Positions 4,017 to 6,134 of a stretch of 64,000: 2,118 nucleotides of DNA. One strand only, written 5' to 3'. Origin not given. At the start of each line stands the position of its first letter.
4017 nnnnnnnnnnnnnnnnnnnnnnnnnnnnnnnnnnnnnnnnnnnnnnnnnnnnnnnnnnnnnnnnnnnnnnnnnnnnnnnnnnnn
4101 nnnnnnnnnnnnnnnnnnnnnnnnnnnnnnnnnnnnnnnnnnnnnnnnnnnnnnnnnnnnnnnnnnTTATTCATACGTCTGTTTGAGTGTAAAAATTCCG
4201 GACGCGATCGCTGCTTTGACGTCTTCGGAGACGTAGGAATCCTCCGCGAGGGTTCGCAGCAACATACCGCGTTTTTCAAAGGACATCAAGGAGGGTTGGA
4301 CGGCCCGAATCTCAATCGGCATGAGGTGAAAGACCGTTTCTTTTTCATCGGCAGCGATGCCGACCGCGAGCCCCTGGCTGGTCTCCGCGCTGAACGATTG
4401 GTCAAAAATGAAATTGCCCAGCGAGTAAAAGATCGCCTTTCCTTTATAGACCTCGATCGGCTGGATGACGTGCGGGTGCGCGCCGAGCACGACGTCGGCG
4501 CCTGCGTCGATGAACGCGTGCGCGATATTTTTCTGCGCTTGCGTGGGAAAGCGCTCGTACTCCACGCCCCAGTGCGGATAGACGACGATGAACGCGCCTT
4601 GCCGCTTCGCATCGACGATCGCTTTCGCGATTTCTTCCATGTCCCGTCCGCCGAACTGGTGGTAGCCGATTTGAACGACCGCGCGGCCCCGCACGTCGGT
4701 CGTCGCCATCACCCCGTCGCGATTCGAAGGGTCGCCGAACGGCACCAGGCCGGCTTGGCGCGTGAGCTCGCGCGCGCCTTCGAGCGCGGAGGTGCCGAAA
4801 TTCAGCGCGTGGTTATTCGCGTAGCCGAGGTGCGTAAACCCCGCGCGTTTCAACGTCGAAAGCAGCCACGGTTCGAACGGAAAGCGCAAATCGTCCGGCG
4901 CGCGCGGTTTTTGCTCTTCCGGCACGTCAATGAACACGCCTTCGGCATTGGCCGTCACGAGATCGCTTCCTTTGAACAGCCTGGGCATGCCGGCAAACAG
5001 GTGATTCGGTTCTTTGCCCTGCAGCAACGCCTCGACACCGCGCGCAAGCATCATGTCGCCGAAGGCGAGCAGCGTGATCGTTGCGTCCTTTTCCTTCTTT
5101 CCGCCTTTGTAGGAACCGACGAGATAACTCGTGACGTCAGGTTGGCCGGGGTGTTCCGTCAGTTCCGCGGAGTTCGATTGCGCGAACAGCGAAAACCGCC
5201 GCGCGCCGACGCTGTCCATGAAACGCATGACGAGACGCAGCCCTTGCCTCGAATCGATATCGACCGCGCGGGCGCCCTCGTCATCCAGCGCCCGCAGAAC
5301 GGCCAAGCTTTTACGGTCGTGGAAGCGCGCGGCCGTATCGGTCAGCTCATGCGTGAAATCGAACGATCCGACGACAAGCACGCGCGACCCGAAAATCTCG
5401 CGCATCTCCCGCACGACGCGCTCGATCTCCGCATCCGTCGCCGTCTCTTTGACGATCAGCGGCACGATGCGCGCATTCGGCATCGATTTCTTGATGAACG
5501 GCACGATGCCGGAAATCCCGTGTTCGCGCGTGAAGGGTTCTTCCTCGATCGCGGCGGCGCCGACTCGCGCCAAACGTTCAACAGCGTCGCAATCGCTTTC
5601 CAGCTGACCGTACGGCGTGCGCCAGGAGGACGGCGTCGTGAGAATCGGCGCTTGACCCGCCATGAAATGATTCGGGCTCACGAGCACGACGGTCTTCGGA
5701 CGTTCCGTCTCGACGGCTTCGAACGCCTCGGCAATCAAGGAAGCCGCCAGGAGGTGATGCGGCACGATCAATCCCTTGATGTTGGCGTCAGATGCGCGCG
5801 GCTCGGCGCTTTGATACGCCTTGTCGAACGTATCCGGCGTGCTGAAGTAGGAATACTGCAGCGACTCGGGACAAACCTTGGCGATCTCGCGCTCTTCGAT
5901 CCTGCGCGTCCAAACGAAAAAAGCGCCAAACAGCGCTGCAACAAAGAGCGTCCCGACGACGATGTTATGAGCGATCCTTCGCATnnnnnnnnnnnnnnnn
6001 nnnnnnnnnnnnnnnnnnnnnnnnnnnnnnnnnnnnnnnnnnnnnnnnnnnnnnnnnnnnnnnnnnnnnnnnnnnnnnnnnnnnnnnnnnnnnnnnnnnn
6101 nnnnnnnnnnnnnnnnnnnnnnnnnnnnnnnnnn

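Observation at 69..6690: Unusual envelope operon: GT2, Memo-like/CapA fusion, secreted protein, Rieske ferredoxin, acyltransferase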

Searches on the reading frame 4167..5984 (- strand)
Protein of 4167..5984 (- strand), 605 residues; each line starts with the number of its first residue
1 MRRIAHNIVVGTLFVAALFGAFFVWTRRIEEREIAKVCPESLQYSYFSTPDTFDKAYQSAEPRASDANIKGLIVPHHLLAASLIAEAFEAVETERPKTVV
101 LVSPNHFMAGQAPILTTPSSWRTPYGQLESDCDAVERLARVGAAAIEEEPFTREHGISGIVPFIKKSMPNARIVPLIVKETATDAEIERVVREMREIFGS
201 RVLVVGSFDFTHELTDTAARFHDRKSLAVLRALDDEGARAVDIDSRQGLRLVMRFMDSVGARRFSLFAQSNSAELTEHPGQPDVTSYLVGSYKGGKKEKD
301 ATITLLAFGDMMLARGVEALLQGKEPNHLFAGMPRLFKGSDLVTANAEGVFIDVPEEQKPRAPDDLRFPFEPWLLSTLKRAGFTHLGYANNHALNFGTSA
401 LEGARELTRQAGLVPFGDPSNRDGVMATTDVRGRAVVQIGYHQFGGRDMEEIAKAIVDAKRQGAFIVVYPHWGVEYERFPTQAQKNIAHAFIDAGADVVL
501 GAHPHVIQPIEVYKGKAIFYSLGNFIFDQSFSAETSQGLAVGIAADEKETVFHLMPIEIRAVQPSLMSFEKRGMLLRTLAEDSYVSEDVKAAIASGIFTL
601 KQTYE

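Call 3: search_protein_families(library=pfam, proteins=[window:4167-5984:-], max_evalue=0.01)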
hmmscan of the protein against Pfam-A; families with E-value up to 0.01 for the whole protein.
window:4167-5984:- (605 aa): 3 families
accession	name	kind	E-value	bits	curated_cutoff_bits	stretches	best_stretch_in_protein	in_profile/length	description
PF09587.15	PGA_cap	-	2.4e-54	185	27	1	304-529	1-255/255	Bacterial capsule synthesis protein PGA_cap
PF01875.22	Memo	-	1.8e-23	83.6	27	1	68-276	32-256/269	Memo-like protein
PF02900.23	LigB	-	0.0022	17.6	26.3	0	84-217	31-186/269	Catalytic LigB subunit of aromatic ring-opening dioxygenase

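Call 4: search_protein_families(library=ncbifam, proteins=[window:4167-5984:-], max_evalue=0.01)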
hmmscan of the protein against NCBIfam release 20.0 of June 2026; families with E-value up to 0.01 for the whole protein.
window:4167-5984:- (605 aa): 3 families
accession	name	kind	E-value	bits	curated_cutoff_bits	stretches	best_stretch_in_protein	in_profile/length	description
TIGR04336.1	AmmeMemoSam_B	hypoth_equivalog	1.6e-31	109.6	26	1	53-277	21-257/270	AmmeMemoRadiSam system protein B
NF038314.1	epimerase_MslH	equivalog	3.4e-22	78.4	700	2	446-529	234-319/439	lasso peptide C-terminal Trp epimerase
NF001987.0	PRK00782.1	equivalog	2.8e-19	69.4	295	1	64-237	32-206/267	MEMO1 family protein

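Call 5: find_homologous_proteins(query=window:4167-5984:-)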
Query window:4167-5984:- (605 aa): 127 proteins with E <= 0.001 among 8000 candidates; the best 120 are listed.
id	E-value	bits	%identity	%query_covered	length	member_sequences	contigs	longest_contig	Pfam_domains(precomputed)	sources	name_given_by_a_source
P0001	0.0e+0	1357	100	100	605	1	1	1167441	PF09587.16,PF01875.23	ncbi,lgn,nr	ncbi:MAG: AmmeMemoRadiSam system protein B [Patescibacteria group bacterium]|nr:MAG: AmmeMemoRadiSam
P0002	0.0e+0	1117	82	100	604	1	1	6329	PF09587.16,PF01875.23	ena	-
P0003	2.3e-284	962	70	99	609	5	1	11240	PF09587.16,PF01875.23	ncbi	-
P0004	3.4e-281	952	71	100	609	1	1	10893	PF09587.16,PF01875.23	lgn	-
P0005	2.3e-243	827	61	96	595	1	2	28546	PF09587.16,PF01875.23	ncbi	-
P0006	1.0e-237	808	60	95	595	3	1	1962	PF09587.16,PF01875.23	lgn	-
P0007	9.2e-229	779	59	97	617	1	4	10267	PF09587.16,PF01875.23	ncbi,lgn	-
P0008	1.6e-223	761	58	100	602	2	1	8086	PF09587.16,PF01875.23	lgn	-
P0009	7.1e-221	753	58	99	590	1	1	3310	PF09587.16,PF01875.23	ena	-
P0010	2.7e-214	731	58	96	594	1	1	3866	PF09587.16,PF01875.23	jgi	-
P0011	1.8e-213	728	59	94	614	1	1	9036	PF09587.16,PF01875.23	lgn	-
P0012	1.5e-192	659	59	87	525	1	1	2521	PF09587.16,PF01875.23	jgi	jgi:poly-gamma-glutamate synthesis protein (capsule biosynthesis protein)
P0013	1.4e-173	596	48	99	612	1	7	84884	PF09587.16,PF01875.23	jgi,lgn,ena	jgi:poly-gamma-glutamate synthesis protein (capsule biosynthesis protein)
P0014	5.4e-172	591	47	94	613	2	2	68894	PF09587.16,PF01875.23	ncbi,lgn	-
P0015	3.8e-171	589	46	97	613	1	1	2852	PF09587.16,PF01875.23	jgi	jgi:poly-gamma-glutamate synthesis protein (capsule biosynthesis protein)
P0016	5.7e-171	588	47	98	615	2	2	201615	PF09587.16,PF01875.23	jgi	-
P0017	6.9e-170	584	47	97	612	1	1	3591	PF09587.16,PF01875.23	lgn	-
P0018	2.0e-169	583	45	97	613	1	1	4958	PF09587.16,PF01875.23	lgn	-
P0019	4.7e-168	578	48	93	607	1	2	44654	PF09587.16,PF01875.23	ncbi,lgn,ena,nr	ncbi:MAG: AmmeMemoRadiSam system protein B [Candidatus Taylorbacteria bacterium]|nr:AmmeMemoRadiSam 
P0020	2.5e-167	576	45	100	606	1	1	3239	PF09587.16,PF01875.23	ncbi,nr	ncbi:MAG: AmmeMemoRadiSam system protein B [Candidatus Pacebacteria bacterium]|nr:AmmeMemoRadiSam sy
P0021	4.1e-164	565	46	98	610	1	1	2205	PF09587.16,PF01875.23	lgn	-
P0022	5.3e-164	565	44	100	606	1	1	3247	PF09587.16,PF01875.23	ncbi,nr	ncbi:MAG: AmmeMemoRadiSam system protein B [Candidatus Pacebacteria bacterium]|nr:AmmeMemoRadiSam sy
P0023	5.7e-164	565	47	99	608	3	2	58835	PF09587.16,PF01875.23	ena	-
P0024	8.1e-164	564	46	93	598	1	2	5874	PF09587.16,PF01875.23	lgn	-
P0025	9.6e-164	564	45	96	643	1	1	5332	PF09587.16,PF01875.23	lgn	-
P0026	1.3e-163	564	44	100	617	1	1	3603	PF09587.16,PF01875.23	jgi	jgi:poly-gamma-glutamate synthesis protein (capsule biosynthesis protein)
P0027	3.5e-163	562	46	99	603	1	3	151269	PF09587.16,PF01875.23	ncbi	-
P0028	3.9e-163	562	46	92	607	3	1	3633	PF09587.16,PF01875.23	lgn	-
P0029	2.2e-162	560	47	92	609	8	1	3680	PF09587.16,PF01875.23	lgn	-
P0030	5.6e-162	558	44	99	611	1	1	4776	PF09587.16,PF01875.23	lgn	-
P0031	6.3e-162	558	45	99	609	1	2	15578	PF09587.16,PF01875.23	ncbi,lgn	-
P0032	2.9e-161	556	46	98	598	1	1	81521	PF09587.16,PF01875.23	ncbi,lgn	-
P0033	5.2e-161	555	44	99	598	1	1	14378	PF09587.16,PF01875.23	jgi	jgi:poly-gamma-glutamate synthesis protein (capsule biosynthesis protein)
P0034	8.9e-161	554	46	97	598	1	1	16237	PF09587.16,PF01875.23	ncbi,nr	ncbi:MAG: AmmeMemoRadiSam system protein B [bacterium]|nr:AmmeMemoRadiSam system protein B [bacteriu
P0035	9.1e-161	554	46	94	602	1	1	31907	PF09587.16,PF01875.23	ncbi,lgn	-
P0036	9.3e-161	554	44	99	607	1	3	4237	PF09587.16,PF01875.23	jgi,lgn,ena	-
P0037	4.2e-158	545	45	98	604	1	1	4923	PF09587.16,PF01875.23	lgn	-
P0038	6.9e-158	545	46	93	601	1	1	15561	PF09587.16,PF01875.23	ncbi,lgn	-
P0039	5.6e-156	538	46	95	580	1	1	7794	PF09587.16,PF01875.23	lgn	-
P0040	1.2e-151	524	46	94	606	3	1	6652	PF09587.16,PF01875.23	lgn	-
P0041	1.4e-147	511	44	93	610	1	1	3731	PF09587.16,PF01875.23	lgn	-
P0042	1.7e-146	507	43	95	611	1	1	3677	PF09587.16,PF01875.23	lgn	-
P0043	2.2e-145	503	43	98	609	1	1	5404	PF09587.16,PF01875.23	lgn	-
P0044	1.8e-144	500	41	97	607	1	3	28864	PF09587.16,PF01875.23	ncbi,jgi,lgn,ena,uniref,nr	ncbi:MAG: AmmeMemoRadiSam system protein B [Candidatus Tagabacteria bacterium RIFCSPLOWO2_01_FULL_39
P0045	4.6e-144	499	41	98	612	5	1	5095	PF09587.16,PF01875.23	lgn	-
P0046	8.6e-144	498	42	95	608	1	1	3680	PF09587.16,PF01875.23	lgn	-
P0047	1.6e-143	497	41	94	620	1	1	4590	PF09587.16,PF01875.23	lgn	-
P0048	3.4e-143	496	44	93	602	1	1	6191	PF09587.16,PF01875.23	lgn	-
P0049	5.4e-143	496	42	92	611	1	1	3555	PF09587.16,PF01875.23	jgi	jgi:poly-gamma-glutamate synthesis protein (capsule biosynthesis protein)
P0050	8.6e-143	495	45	91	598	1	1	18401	PF09587.16,PF01875.23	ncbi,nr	ncbi:AmmeMemoRadiSam system protein B [Candidatus Uhrbacteria bacterium]|nr:AmmeMemoRadiSam system p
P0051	1.5e-142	494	42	94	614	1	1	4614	PF09587.16,PF01875.23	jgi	jgi:poly-gamma-glutamate synthesis protein (capsule biosynthesis protein)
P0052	1.3e-139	484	42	97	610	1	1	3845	PF09587.16,PF01875.23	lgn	-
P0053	3.4e-138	480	42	92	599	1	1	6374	PF09587.16,PF01875.23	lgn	-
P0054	5.8e-138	479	44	88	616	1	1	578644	PF09587.16,PF01875.23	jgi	-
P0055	3.0e-133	463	42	87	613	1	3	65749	PF09587.16,PF01875.23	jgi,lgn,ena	-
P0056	4.4e-132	460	41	92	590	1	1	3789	PF09587.16,PF01875.23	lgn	-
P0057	2.9e-130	454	39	98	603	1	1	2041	PF09587.16,PF01875.23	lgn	-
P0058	1.6e-129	451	41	95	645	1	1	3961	PF09587.16,PF01875.23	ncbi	-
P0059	1.6e-129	451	40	89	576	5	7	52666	PF09587.16,PF01875.23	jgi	-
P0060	1.0e-128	448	41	98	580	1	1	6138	PF09587.16,PF01875.23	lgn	-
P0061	9.0e-128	445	41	93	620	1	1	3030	PF09587.16,PF01875.23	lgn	-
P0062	5.3e-125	436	41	93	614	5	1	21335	PF09587.16,PF01875.23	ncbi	-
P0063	4.7e-124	433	41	91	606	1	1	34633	PF09587.16,PF01875.23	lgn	-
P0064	1.9e-122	428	38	100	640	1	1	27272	PF09587.16,PF02900.24,PF01875.23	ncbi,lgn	-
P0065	5.6e-122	426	39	95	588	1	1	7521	PF09587.16,PF01875.23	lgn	-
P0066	9.7e-121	422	38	92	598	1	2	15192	PF09587.16,PF01875.23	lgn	-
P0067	1.1e-120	422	38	93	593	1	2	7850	PF09587.16,PF01875.23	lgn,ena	-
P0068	4.4e-118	413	39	89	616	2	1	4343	PF09587.16,PF01875.23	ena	-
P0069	3.3e-117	410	39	90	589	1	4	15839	PF09587.16,PF01875.23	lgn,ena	-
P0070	5.3e-116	406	40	92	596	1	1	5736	PF09587.16,PF01875.23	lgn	-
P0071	7.2e-114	399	42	87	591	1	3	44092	PF09587.16,PF01875.23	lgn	-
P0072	3.1e-112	394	36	95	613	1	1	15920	PF09587.16,PF01875.23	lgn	-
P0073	1.1e-109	386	38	91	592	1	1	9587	PF09587.16,PF01875.23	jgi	-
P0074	3.2e-103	364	36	95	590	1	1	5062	PF09587.16,PF01875.23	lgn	-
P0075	1.3e-96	342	43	63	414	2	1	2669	PF09587.16,PF01875.23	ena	-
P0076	7.9e-94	333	36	83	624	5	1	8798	PF09587.16,PF01875.23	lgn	-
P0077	4.6e-93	331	34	94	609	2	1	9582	PF09587.16,PF01875.23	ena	-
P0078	4.8e-90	321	32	95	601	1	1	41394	PF09587.16,PF01875.23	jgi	jgi:AmmeMemoRadiSam system protein B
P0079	7.7e-89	317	32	89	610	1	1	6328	PF09587.16,PF01875.23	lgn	-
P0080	7.0e-82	294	40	54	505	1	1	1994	PF01875.23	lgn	-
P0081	3.1e-79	285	40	57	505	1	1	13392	PF01875.23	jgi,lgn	jgi:AmmeMemoRadiSam system protein B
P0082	1.3e-78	283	33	96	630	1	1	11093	PF09587.16,PF00149.34,PF01875.23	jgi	jgi:poly-gamma-glutamate synthesis protein (capsule biosynthesis protein)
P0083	2.7e-77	279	42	55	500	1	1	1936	PF01875.23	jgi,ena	-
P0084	4.3e-77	278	40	54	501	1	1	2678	PF01875.23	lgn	-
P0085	4.7e-76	275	42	52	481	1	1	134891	PF01875.23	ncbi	-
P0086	7.0e-76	274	47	50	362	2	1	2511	PF09587.16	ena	-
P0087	1.5e-74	270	31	90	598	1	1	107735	PF09587.16,PF01875.23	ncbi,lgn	-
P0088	6.2e-74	268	42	51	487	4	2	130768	PF01875.23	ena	-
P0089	3.9e-73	265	39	52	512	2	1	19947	PF01875.23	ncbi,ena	-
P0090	4.9e-73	265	48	47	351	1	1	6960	PF09587.16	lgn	-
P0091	7.3e-73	264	39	56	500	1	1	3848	PF01875.23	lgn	-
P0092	1.3e-72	263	44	50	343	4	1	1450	PF09587.16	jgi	-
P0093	4.1e-72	262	37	59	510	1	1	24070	PF01875.23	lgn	-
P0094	5.1e-72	261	48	45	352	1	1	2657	PF09587.16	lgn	-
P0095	5.7e-71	258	44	49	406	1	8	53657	PF09587.16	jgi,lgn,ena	jgi:poly-gamma-glutamate synthesis protein (capsule biosynthesis protein)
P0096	3.5e-70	255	40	59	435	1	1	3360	PF01875.23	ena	-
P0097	1.3e-69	253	45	50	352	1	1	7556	PF09587.16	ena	-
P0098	1.4e-69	253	46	46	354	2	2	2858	PF09587.16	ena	-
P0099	1.9e-69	253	39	55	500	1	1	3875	PF01875.23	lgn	-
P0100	3.0e-68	249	37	55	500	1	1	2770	PF01875.23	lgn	-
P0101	3.9e-68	248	38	56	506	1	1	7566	PF01875.23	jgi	jgi:AmmeMemoRadiSam system protein B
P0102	1.0e-67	247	49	43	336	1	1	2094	PF09587.16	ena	-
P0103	2.9e-67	246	36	56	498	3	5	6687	PF01875.23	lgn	-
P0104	7.6e-67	244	37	57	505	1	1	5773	PF01875.23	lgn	-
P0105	1.5e-66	243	40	56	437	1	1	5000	PF01875.23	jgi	jgi:AmmeMemoRadiSam system protein B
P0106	1.6e-66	243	40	49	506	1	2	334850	PF01875.23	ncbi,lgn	-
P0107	2.1e-66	243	36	55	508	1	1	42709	PF01875.23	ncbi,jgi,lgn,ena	jgi:AmmeMemoRadiSam system protein B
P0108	6.4e-66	241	45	44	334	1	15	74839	PF09587.16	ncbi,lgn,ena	-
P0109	6.5e-65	238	31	91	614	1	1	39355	PF09587.16,PF01875.23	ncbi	-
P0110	1.3e-64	237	40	54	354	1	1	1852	PF09587.16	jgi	jgi:poly-gamma-glutamate synthesis protein (capsule biosynthesis protein)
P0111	2.3e-64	236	37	56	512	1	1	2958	PF01875.23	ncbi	-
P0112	2.4e-64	236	42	49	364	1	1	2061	PF09587.16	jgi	jgi:poly-gamma-glutamate synthesis protein (capsule biosynthesis protein)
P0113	4.2e-63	232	39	55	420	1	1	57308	PF01875.23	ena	-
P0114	2.1e-62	230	38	53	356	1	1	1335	PF09587.16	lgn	-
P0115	1.2e-59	220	39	49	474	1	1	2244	PF01875.23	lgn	-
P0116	6.7e-58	215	36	55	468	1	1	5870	PF01875.23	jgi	jgi:MEMO1 family protein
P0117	9.4e-58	214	35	55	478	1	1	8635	PF01875.23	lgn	-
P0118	1.2e-54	204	39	51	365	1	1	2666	PF09587.16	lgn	-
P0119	7.3e-47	178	28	79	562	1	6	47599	PF09587.16,PF01875.23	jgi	jgi:AmmeMemoRadiSam system protein B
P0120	1.4e-43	167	29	80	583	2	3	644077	PF09587.16,PF01875.23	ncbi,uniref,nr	ncbi:AmmeMemoRadiSam system protein B (plasmid) [Rhizobium leguminosarum bv. trifolii]|uniref:AmmeMe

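Call 8: find_encoding_contigs(protein=P0013, flank=8000, max_places=2)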
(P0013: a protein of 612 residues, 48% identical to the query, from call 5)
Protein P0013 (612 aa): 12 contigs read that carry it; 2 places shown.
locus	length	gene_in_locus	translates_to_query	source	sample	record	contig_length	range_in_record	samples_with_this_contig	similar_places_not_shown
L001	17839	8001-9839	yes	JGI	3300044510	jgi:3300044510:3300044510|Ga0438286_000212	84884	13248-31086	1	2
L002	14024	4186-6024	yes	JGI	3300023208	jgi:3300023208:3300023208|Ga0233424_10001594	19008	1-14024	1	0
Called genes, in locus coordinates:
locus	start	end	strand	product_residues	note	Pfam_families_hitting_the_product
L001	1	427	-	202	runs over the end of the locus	PF20803:PaaX_M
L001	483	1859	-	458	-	PF01406:tRNA-synt_1e, PF09334:tRNA-synt_1g (faint), PF23493:CysS_C (weak)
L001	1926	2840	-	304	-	PF01544:CorA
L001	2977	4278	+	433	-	PF22694:CtpB_N-like (faint), PF00595:PDZ, PF13180:PDZ_2, PF17820:PDZ_6, PF03572:Peptidase_S41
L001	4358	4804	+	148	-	PF01281:Ribosomal_L9_N, PF03948:Ribosomal_L9_C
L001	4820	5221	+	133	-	-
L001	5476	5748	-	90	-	PF01016:Ribosomal_L27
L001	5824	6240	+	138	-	-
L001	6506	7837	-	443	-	PF27526:XylA2_C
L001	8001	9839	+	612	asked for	PF01875:Memo, PF09587:PGA_cap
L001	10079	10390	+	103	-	-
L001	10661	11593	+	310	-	-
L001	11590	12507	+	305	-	PF00291:PALP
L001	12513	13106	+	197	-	PF00929:RNase_T, PF16473:Rv2179c-like (weak)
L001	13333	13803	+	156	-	-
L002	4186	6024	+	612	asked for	PF01875:Memo, PF09587:PGA_cap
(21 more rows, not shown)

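Call 9: find_encoding_contigs(protein=P0016, flank=8000, max_places=2)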
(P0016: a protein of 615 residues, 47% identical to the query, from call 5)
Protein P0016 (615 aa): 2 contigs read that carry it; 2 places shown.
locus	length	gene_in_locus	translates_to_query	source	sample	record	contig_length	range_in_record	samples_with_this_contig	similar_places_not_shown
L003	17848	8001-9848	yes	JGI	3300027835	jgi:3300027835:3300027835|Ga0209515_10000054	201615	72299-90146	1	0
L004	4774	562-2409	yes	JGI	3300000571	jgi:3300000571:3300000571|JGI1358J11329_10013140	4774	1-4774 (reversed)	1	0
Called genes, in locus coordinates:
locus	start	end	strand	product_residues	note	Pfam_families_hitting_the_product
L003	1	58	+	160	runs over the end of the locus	-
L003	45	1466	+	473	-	PF00224:PK, PF02887:PK_C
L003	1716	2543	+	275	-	PF24827:AstE_AspA_cat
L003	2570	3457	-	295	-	-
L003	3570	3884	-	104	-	PF01371:Trp_repressor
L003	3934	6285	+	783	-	PF00881:Nitroreductase, PF02624:YcaO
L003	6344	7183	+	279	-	PF10026:DUF2268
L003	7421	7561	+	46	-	-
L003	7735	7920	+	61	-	-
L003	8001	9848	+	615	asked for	PF01875:Memo, PF09587:PGA_cap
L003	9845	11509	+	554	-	-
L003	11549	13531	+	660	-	PF00925:GTP_cyclohydro2, PF08241:Methyltransf_11 (faint), PF08242:Methyltransf_12 (faint), PF13649:Methyltransf_25 (faint), PF05175:MTS, PF13847:Methyltransf_31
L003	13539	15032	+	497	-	PF01564:Spermine_synth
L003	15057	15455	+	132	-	PF00903:Glyoxalase, PF22677:Ble-like_N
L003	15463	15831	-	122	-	PF07291:MauE (weak), PF07681:DoxX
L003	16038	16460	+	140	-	PF00293:NUDIX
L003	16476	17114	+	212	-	PF13483:Lactamase_B_3, PF23023:Anti-Pycsar_Apyc1 (faint), PF12706:Lactamase_B_2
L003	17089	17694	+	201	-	PF03352:Adenine_glyco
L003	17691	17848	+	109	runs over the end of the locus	PF00929:RNase_T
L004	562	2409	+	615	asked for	PF01875:Memo, PF09587:PGA_cap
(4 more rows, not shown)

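Call 10: find_encoding_contigs(protein=P0005, flank=8000, max_places=2)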
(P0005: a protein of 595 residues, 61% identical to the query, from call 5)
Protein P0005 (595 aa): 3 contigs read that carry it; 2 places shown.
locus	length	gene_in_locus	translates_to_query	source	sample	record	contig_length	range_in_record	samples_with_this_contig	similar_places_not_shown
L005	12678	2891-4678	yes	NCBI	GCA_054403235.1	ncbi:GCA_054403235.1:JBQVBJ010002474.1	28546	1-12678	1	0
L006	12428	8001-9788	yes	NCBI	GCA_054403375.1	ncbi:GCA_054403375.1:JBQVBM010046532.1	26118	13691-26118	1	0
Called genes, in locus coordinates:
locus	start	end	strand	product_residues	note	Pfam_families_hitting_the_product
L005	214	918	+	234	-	PF13365:Trypsin_2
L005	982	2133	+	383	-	PF07995:GSDH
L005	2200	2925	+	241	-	PF00535:Glycos_transf_2, PF10111:Glyco_tranf_2_2 (faint), PF13641:Glyco_tranf_2_3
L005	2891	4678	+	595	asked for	PF01875:Memo, PF09587:PGA_cap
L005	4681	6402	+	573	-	-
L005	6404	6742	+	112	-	PF00355:Rieske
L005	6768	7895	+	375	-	PF01855:POR_N, PF17147:PFOR_II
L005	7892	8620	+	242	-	PF02775:TPP_enzyme_C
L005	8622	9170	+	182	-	PF01558:POR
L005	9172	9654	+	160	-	PF13183:Fer4_8 (faint), PF00037:Fer4 (weak), PF12838:Fer4_7, PF13187:Fer4_9, PF12797:Fer4_2 (weak), PF13237:Fer4_10 (weak), PF00037:Fer4, PF12837:Fer4_6 (weak), +4 more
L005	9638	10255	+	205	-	PF06130:PTAC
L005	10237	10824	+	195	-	PF00753:Lactamase_B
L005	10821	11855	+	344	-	PF00871:Acetate_kinase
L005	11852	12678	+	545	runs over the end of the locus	PF03023:MurJ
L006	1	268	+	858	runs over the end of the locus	PF00690:Cation_ATPase_N, PF00122:E1-E2_ATPase, PF00702:Hydrolase, PF13246:Cation_ATPase, PF00689:Cation_ATPase_C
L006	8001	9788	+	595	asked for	PF01875:Memo, PF09587:PGA_cap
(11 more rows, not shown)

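Call 16: find_encoding_contigs(protein=P0106, flank=8000, max_places=1)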
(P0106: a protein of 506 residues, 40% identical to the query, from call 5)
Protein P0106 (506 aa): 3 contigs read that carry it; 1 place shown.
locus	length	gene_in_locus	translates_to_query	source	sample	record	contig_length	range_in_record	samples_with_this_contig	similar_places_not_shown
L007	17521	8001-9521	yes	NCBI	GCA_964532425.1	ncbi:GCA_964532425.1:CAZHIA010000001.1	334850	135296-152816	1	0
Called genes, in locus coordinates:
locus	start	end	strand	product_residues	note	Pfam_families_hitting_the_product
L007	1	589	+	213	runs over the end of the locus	PF25182:NonGDSL (weak), PF00657:Lipase_GDSL, PF13472:Lipase_GDSL_2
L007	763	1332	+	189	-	-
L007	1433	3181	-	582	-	PF00664:ABC_membrane, PF02463:SMC_N, PF00005:ABC_tran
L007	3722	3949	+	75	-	-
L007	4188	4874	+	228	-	PF00730:HhH-GPD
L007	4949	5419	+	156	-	PF00578:AhpC-TSA, PF08534:Redoxin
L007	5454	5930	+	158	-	-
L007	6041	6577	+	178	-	-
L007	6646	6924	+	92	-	PF00708:Acylphosphatase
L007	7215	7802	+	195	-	PF13302:Acetyltransf_3, PF13420:Acetyltransf_4 (weak)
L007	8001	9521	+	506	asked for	PF01875:Memo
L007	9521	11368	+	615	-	-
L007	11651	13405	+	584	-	PF13620:CarboxypepD_reg (weak)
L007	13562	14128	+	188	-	-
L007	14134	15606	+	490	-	-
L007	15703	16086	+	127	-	-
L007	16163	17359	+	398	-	-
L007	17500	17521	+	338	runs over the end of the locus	-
